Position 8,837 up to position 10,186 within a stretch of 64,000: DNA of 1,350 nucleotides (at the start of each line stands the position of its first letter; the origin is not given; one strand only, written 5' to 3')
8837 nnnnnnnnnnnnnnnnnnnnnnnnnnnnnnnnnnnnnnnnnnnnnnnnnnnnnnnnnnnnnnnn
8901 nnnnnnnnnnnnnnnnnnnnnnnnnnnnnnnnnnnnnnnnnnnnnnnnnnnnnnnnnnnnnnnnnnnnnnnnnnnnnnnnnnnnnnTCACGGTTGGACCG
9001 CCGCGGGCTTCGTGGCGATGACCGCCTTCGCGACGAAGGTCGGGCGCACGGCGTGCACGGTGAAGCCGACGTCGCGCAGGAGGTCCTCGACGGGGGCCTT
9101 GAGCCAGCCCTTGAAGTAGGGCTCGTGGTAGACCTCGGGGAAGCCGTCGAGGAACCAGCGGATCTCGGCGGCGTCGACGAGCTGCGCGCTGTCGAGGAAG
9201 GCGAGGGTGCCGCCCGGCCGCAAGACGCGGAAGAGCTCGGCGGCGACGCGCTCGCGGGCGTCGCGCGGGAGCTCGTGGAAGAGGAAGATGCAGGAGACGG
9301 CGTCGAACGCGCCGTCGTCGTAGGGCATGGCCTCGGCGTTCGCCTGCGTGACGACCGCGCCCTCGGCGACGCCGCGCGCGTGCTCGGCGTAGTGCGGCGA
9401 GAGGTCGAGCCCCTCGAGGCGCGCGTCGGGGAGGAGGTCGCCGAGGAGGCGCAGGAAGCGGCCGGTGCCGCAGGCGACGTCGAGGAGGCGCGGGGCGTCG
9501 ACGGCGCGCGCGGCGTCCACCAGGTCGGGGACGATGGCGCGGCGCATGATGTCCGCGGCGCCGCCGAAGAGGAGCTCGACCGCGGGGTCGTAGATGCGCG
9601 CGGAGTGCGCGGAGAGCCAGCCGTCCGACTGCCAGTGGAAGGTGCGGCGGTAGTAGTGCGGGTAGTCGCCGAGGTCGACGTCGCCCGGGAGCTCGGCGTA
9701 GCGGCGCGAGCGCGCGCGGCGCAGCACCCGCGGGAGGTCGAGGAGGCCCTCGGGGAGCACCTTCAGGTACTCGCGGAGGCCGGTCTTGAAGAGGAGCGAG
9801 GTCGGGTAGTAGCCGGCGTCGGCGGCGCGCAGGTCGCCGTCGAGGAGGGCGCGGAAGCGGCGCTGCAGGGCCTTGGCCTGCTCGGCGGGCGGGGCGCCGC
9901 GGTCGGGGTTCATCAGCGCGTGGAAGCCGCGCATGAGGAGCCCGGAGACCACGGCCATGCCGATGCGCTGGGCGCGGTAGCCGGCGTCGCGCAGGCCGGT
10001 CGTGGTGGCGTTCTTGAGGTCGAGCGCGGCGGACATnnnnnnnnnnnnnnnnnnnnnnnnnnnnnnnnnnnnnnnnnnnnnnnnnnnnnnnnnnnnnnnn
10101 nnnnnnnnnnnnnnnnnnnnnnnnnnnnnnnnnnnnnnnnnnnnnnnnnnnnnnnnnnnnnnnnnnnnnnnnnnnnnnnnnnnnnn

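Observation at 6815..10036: Translationally coupled three-gene oxidative tailoring operon: SAM methyltransferase - FMO - Rieske oxygenase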

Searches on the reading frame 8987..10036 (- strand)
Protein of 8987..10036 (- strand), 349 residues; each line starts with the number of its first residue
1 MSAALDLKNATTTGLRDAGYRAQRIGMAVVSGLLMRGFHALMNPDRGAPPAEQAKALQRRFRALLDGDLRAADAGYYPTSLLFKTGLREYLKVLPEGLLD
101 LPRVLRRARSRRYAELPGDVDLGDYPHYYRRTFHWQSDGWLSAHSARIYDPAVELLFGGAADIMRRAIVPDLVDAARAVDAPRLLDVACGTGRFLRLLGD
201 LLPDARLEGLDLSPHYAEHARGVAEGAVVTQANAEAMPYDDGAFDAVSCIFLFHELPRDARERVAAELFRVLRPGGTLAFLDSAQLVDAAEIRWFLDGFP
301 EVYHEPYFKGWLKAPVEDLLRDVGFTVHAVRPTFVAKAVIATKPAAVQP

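Call 7: search_protein_families(library=pfam, proteins=[window:8987-10036:-], max_evalue=0.01)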
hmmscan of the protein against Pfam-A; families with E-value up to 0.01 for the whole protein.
window:8987-10036:- (349 aa): 6 families
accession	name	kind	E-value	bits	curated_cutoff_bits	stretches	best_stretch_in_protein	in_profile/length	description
PF13649.12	Methyltransf_25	-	3.8e-20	72.8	27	1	185-276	2-97/97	Methyltransferase domain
PF08241.18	Methyltransf_11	-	5.8e-20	72.2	21.2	1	185-280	1-95/95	Methyltransferase domain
PF08242.18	Methyltransf_12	-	3.6e-13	50.5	30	1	185-278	1-98/98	Methyltransferase domain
PF13489.12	Methyltransf_23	-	1.6e-11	44.6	27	1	177-303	19-138/164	Methyltransferase domain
PF13847.12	Methyltransf_31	-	2.2e-10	40.9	27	1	183-284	6-113/145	Methyltransferase domain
PF01209.24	Ubie_methyltran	-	1.2e-09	38.4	20.1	1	181-286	48-157/233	ubiE/COQ5 methyltransferase family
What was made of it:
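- On Class I SAM-dependent methyltransferase: Pfam Methyltransf_25 scores 72.8 bits against 27 (call 7).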

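Call 10: search_protein_families(library=ncbifam, proteins=[window:8987-10036:-], max_evalue=0.01)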
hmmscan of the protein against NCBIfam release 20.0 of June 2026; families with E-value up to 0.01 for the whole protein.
window:8987-10036:- (349 aa): 30 families (the best 25 are shown)
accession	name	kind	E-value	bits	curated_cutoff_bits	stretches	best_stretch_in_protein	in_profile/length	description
NF038261.1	rhodoquin_RquA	equivalog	2.4e-18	66.7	175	1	126-323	2-195/218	rhodoquinone biosynthesis methyltransferase RquA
TIGR01934.1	MenG_MenH_UbiE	subfamily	5.5e-14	52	158.35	1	146-285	9-146/223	ubiquinone/menaquinone biosynthesis methyltransferase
NF045667.1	MTase_DVU1556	equivalog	6.8e-14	51.8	155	1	172-282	14-121/213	DVU_1556 family methyltransferase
NF043040.1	corrin_prot_MT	hypoth_equivalog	8.2e-14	51.5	180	1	145-284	11-151/216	corrinoid protein-associated methyltransferase CpaM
NF001244.0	PRK00216.1-5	equivalog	4.6e-11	42.5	216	1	146-285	18-158/236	bifunctional demethylmenaquinone methyltransferase/2-methoxy-6-polyprenyl-1,4-benzoquinol methylase UbiE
NF045825.1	FAmtase_mtf2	equivalog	5.3e-09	35.7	400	1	179-290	57-168/248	fatty-acid O-methyltransferase Mtf2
NF045823.1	PthPhpthDimycoMt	equivalog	8.7e-09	34.9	300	1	181-285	67-171/256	phthiotriol/phenolphthiotriol dimycocerosates methyltransferase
TIGR02072.1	BioC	equivalog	3.1e-08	33.7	184.95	1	175-280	29-132/244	malonyl-ACP O-methyltransferase BioC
NF007610.0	PRK10258.1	equivalog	3.9e-08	32.9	342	1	172-281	34-139/251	malonyl-ACP O-methyltransferase BioC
NF001240.0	PRK00216.1-1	equivalog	4.8e-08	32.3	378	1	173-285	56-173/251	bifunctional demethylmenaquinone methyltransferase/2-methoxy-6-polyprenyl-1,4-benzoquinol methylase UbiE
TIGR02752.1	MenG_heptapren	equivalog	5e-08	32.8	419.85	1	182-285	47-154/231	demethylmenaquinone methyltransferase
NF001242.0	PRK00216.1-3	equivalog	1e-07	31.6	351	1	146-285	38-180/258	bifunctional demethylmenaquinone methyltransferase/2-methoxy-6-polyprenyl-1,4-benzoquinol methylase UbiE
NF001243.0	PRK00216.1-4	equivalog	1.8e-07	30.8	235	1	182-285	49-156/237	demethylmenaquinone methyltransferase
NF041675.1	sarc_dimgly_tmase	equivalog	2.5e-07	30.9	550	1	184-291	70-180/278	sarcosine/dimethylglycine N-methyltransferase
NF010703.0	PRK14103.1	equivalog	3.1e-07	30.1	320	1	164-280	14-124/256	trans-aconitate 2-methyltransferase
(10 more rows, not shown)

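Call 13: search_solved_structures(query=window:8987-10036:-, max_evalue=0.01)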
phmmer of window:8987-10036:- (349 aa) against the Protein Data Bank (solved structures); distinct sequences matched with E-value up to 0.01: 50.
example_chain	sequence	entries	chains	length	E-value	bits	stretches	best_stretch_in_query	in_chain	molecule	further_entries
6uak_A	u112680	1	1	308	1.8e-11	46.8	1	167-289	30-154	SAM dependent methyltransferase LahSB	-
3bus_A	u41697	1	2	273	1.9e-11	46.7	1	178-287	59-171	Methyltransferase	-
3mgg_A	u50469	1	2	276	2.1e-09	40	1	182-283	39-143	Methyltransferase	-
6uv6_A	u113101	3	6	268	4.6e-09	38.9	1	171-288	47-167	D-glucose O-methyltransferase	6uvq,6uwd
6uk5_A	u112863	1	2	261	1.3e-08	37.4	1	127-279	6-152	CalS10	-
1vl5_A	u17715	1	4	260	8.7e-08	34.7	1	180-334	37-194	unknown conserved protein BH2331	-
9fce_A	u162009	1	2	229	9.4e-08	34.6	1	174-284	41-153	SAM dependent methyltransferase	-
9sm1_A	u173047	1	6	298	2e-07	33.5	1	182-284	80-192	Methyltransferase domain protein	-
24ux_A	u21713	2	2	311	2.3e-07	33.3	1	182-284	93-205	Methyltransferase domain protein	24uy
8zc8_A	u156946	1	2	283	2.7e-07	33.1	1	176-285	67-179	MitM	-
21zq_A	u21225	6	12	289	2.8e-07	33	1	176-285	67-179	MitM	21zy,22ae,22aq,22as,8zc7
5f8c_A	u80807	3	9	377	5.8e-07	32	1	168-283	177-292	Methyltransferase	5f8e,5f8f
9fcs_A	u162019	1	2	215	1.4e-06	30.8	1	152-292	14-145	SAM-dependent methyltransferase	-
9fcd_A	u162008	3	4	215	1.4e-06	30.8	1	152-292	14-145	SAM-dependent methyltransferase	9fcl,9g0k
9fd3_A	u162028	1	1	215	1.4e-06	30.7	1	152-292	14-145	SAM-dependent methyltransferase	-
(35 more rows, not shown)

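Call 19: find_homologous_proteins(query=window:8987-10036:-, max_evalue=0.00001)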
Query window:8987-10036:- (349 aa): 1399 proteins with E <= 0.00001 among 8000 candidates; the best 120 are listed.
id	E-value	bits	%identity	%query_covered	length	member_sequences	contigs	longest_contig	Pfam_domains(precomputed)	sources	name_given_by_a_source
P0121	2.0e-229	778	100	100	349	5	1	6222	PF13847.13,PF13489.13,PF13649.13,PF01209.25,PF08241.19,PF08242.19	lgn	-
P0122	1.5e-187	641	83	99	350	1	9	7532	PF13847.13,PF13489.13,PF13649.13,PF01209.25,PF08241.19,PF08242.19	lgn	-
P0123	2.6e-124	433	62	94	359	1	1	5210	PF13847.13,PF13489.13,PF05175.21,PF13649.13,PF00891.25,PF01209.25,PF08241.19,PF08242.19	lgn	-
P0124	4.7e-124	432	60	95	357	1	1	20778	PF13847.13,PF13489.13,PF05175.21,PF13649.13,PF01209.25,PF08241.19,PF08242.19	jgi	-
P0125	1.8e-122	427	59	97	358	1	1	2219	PF13847.13,PF13489.13,PF13649.13,PF00891.25,PF01209.25,PF08241.19,PF08242.19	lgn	-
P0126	5.5e-114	399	58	95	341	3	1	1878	PF13847.13,PF13489.13,PF13649.13,PF01209.25,PF08241.19,PF08242.19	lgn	-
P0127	2.3e-113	397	58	95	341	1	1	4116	PF13847.13,PF13489.13,PF13649.13,PF01209.25,PF08241.19,PF08242.19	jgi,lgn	-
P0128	1.6e-112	394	57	97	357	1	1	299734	PF13847.13,PF13489.13,PF05175.21,PF13649.13,PF01209.25,PF08241.19,PF08242.19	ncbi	ncbi:MAG: methyltransferase domain-containing protein [Myxococcota bacterium]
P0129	8.3e-111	388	55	93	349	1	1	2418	PF13847.13,PF13649.13,PF01209.25,PF08241.19,PF08242.19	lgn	-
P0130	1.1e-110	388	57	96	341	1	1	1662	PF13847.13,PF13489.13,PF05175.21,PF13649.13,PF01209.25,PF08241.19,PF08242.19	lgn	-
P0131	2.2e-110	387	57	95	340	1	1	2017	PF13847.13,PF13489.13,PF13649.13,PF01209.25,PF08241.19,PF08242.19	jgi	jgi:ubiquinone/menaquinone biosynthesis C-methylase UbiE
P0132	2.6e-110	387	56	95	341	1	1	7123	PF13847.13,PF13489.13,PF05175.21,PF13649.13,PF01209.25,PF08241.19,PF08242.19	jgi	-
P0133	1.0e-109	385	55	96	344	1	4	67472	PF13847.13,PF13489.13,PF13649.13,PF01209.25,PF08241.19,PF08242.19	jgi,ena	-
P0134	2.6e-109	383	56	95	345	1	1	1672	PF13847.13,PF13489.13,PF05175.21,PF13649.13,PF01209.25,PF08241.19,PF08242.19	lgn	-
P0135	4.8e-109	383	54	95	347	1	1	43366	PF13847.13,PF13489.13,PF05175.21,PF13649.13,PF01209.25,PF08241.19,PF08242.19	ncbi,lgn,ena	-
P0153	6.1e-102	359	54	87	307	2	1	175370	PF13847.13,PF13489.13,PF13649.13,PF01209.25,PF08241.19,PF08242.19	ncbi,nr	ncbi:MAG: methyltransferase domain-containing protein [Bradymonadaceae bacterium]|nr:methyltransfera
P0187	1.6e-96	341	50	95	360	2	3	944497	PF13847.13,PF13489.13,PF13649.13,PF01209.25,PF08241.19,PF08242.19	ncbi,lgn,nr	ncbi:class I SAM-dependent methyltransferase [bacterium]|nr:class I SAM-dependent methyltransferase 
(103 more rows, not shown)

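Call 20: find_encoding_contigs(protein=P0187, flank=6000, max_places=3)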
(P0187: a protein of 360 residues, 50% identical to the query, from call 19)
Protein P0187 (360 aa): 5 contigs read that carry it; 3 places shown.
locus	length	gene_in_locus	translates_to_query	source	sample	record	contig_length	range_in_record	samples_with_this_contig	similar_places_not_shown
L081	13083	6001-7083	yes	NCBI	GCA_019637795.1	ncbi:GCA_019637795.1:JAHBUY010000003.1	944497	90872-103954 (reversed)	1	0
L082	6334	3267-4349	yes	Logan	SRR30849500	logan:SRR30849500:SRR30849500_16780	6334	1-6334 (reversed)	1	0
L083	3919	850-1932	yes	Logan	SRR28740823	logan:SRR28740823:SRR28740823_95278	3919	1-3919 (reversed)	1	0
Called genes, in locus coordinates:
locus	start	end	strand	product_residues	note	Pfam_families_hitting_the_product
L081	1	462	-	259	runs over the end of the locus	PF12146:Hydrolase_4, PF00561:Abhydrolase_1, PF12697:Abhydrolase_6, PF00975:Thioesterase (weak)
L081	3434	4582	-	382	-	PF20706:GT4-conflict, PF13439:Glyco_transf_4, PF13579:Glyco_trans_4_4, PF00534:Glycos_transf_1, PF13692:Glyco_trans_1_4, PF13524:Glyco_trans_1_2 (weak)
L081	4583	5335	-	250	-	PF02585:PIG-L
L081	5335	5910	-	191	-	PF06175:MiaE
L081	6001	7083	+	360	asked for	PF01209:Ubie_methyltran, PF13489:Methyltransf_23, PF08241:Methyltransf_11, PF08242:Methyltransf_12, PF13649:Methyltransf_25, PF13847:Methyltransf_31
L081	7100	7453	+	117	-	-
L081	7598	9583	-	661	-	PF00724:Oxidored_FMN, PF00070:Pyr_redox (weak), PF00890:FAD_binding_2 (weak), PF03486:HI0933_like, PF07992:Pyr_redox_2, PF12831:FAD_oxidored, PF13450:NAD_binding_8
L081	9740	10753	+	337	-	PF00248:Aldo_ket_red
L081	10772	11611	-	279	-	PF05359:DUF748, PF05170:AsmA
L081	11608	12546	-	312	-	PF00106:adh_short, PF08659:KR, PF13561:adh_short_C2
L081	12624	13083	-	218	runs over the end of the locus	PF13948:DUF4215 (weak)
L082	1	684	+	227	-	?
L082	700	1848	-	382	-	PF20706:GT4-conflict, PF13439:Glyco_transf_4, PF13579:Glyco_trans_4_4, PF00534:Glycos_transf_1, PF13692:Glyco_trans_1_4, PF13524:Glyco_trans_1_2 (weak)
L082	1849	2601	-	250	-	PF02585:PIG-L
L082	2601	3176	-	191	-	PF06175:MiaE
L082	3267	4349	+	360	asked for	PF01209:Ubie_methyltran, PF13489:Methyltransf_23, PF08241:Methyltransf_11, PF08242:Methyltransf_12, PF13649:Methyltransf_25, PF13847:Methyltransf_31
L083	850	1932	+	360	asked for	PF01209:Ubie_methyltran, PF13489:Methyltransf_23, PF08241:Methyltransf_11, PF08242:Methyltransf_12, PF13649:Methyltransf_25, PF13847:Methyltransf_31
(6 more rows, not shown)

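Call 21: find_encoding_contigs(protein=P0153, flank=6000, max_places=2)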
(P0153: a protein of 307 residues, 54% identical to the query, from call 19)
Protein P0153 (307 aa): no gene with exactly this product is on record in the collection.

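Call 32: find_related_loci(query=A2, collection=metagenome_contigs, flank=6000)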
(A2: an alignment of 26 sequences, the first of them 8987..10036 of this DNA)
Query A2 (349 aa) in metagenome_contigs; peptide patterns used: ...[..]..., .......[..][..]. (x = any residue, [..] = any of these).
600 stretches matched a pattern (row limit reached: there are more); 421 encode a relative of the query (tblastn E <= 1e-3); the best 80 are kept; 80 distinct loci.
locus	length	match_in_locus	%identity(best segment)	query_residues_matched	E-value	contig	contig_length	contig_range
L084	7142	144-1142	56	15-345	7e-112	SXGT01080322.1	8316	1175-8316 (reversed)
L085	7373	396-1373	56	17-340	1e-111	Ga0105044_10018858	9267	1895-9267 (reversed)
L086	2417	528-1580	51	10-348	5e-113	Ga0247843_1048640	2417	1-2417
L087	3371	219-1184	54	20-346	1e-109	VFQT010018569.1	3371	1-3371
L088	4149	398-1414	51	18-348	7e-104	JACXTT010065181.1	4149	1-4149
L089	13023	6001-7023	47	9-346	6e-101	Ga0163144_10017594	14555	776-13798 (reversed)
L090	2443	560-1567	52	12-344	5e-104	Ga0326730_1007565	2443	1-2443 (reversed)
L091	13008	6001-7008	49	12-345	6e-100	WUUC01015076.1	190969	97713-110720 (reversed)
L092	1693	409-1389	51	20-344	2e-105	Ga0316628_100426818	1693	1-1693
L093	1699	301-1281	50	20-344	2e-105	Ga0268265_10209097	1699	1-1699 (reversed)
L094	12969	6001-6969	53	26-345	2e-96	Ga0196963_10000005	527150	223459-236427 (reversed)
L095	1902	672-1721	48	2-344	1e-101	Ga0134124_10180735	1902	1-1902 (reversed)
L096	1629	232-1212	53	26-349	2e-102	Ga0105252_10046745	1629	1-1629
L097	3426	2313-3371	50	5-345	2e-97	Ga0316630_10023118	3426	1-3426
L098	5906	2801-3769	53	22-343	4e-96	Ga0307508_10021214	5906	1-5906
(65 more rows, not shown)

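Call 42: predict_structure(alignment_id=A2)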
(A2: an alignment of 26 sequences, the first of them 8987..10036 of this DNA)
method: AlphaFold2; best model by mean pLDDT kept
length: 349 residues; sequences in the alignment: 26
mean_pLDDT: 90.9   pTM: 0.90
mean pLDDT of the five models: 90.9, 89.0, 85.3, 84.8, 83.9
residues with pLDDT >= 90: 230; 70-90: 104; 50-70: 12; < 50: 3
segments of 3 or more residues with pLDDT < 50: none
pLDDT, mean of each block of 10 residues (from residue 1): 58 89 94 88 87 97 97 96 88 87 85 76 84 75 89 89 96 95 97 96 97 95 96 97 98 94 98 98 95 92 83 96 98 96 81
secondary structure, 60 per line:
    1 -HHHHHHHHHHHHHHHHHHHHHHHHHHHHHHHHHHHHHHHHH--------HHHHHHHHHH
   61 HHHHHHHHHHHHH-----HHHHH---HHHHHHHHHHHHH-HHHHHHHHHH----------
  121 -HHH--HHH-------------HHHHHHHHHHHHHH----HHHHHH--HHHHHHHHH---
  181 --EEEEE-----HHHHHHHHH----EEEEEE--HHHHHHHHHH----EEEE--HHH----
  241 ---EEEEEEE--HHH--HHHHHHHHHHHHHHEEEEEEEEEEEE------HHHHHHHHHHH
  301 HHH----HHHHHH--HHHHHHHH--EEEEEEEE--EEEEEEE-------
elements in order: H2-42 H51-73 H79-83 H87-99 H101-110 H143-156 H161-166 H169-177 E183-187 H193-201 E206-211 H214-223 E228-231 E244-250 H258-271 E272-283 H290-303 H308-313 H316-323 E326-333 E336-342
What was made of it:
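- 8987..10036 (-): Class I SAM-dependent methyltransferase, 349 aa. The catalytic domain is roughly residues 177-303. A conserved helical N-terminal extension covers roughly residues 1-170. AF2 model pLDDT 90.9 (call 42).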

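Call 46: fold_search(model_id=the predicted structure, library=pdb)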
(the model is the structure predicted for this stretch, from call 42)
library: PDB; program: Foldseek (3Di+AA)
matches with E <= 10: 1955; with E <= 0.001: 1269
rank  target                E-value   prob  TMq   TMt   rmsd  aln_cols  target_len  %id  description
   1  5f8c_A                3.5e-12  1.00  0.47  0.46  14.1       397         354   19  Rv2258c-unbound (released 2016-06-29)
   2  5f8e_A                8.0e-12  1.00  0.43  0.42  16.0       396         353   18  Rv2258c-SAH (released 2016-06-29)
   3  5f8e_C                1.2e-11  1.00  0.46  0.45  14.8       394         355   18  Rv2258c-SAH (released 2016-06-29)
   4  5f8f_B                1.2e-11  1.00  0.40  0.38  16.4       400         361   18  Rv2258c-SFG (released 2016-06-29)
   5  5f8c_B                2.4e-11  1.00  0.40  0.39  16.1       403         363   18  Rv2258c-unbound (released 2016-06-29)
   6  5f8e_B                2.5e-11  1.00  0.45  0.45  15.2       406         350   17  Rv2258c-SAH (released 2016-06-29)
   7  8ys9_B                3.1e-11  1.00  0.42  0.66   4.7       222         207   22  Crystal structure of Phosphatidylethanolamine N-methyltransferase from R. thermophilum complexed with DMPE and SAH (released 2024-10-16)
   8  6uvq_A                3.7e-11  1.00  0.39  0.51   4.8       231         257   22  Crystal structure of Apo AtmM (released 2020-11-25)
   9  6f5z_A                6.9e-11  1.00  0.38  0.58   6.3       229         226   18  Complex between the Haloferax volcanii Trm112 methyltransferase activator and the Hvo_0019 putative methyltransferase (released 2018-07-11)
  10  6f5z_B                9.0e-11  1.00  0.40  0.59   5.3       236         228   17  Complex between the Haloferax volcanii Trm112 methyltransferase activator and the Hvo_0019 putative methyltransferase (released 2018-07-11)
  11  6d6y                  1.0e-10  1.00  0.44  0.32  11.5       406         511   14  AprA Methyltransferase 2 - GNAT didomain in complex with SAH (released 2018-05-09)
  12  6uv6_C                1.1e-10  1.00  0.38  0.49   5.3       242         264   23  AtmM with bound rebeccamycin analogue (released 2020-11-25)
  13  8ys9_A                1.2e-10  1.00  0.40  0.63   4.5       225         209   21  Crystal structure of Phosphatidylethanolamine N-methyltransferase from R. thermophilum complexed with DMPE and SAH (released 2024-10-16)
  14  8zc7_B                1.2e-10  1.00  0.36  0.46   6.8       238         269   21  Crystallographic analysis of MitM, which catalyzes the post-mitosane modification in mitomycin biosynthesis (released 2024-11-27)
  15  8zc8_B                1.6e-10  1.00  0.39  0.48   5.9       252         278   18  The structure of MitM and mitomycin A with SAH in mitomycin (released 2024-11-27)
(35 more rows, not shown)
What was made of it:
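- On Class I SAM-dependent methyltransferase: AF2 model pLDDT 90.9 with a class I fold (calls 42, 46).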

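Call 57: search_protein_families(library=pfam, proteins=[L084:3524-4003:+], max_evalue=0.0001)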
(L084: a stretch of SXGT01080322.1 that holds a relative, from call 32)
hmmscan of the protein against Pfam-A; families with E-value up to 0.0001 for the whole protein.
L084:3524-4003:+ (159 aa): 4 families
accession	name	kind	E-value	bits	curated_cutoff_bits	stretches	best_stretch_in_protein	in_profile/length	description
PF12836.13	HHH_3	-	6e-16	58.7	27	1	71-130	5-65/65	Helix-hairpin-helix motif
PF14520.12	HHH_5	-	8.4e-06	26.6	27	0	76-99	31-54/57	Helix-hairpin-helix domain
PF03934.19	T2SSK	-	8.8e-06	26.4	24.2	1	72-125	1-56/63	Type II secretion system (T2SS), protein K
PF00633.29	HHH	-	1.5e-05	25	24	0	73-98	4-29/30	Helix-hairpin-helix motif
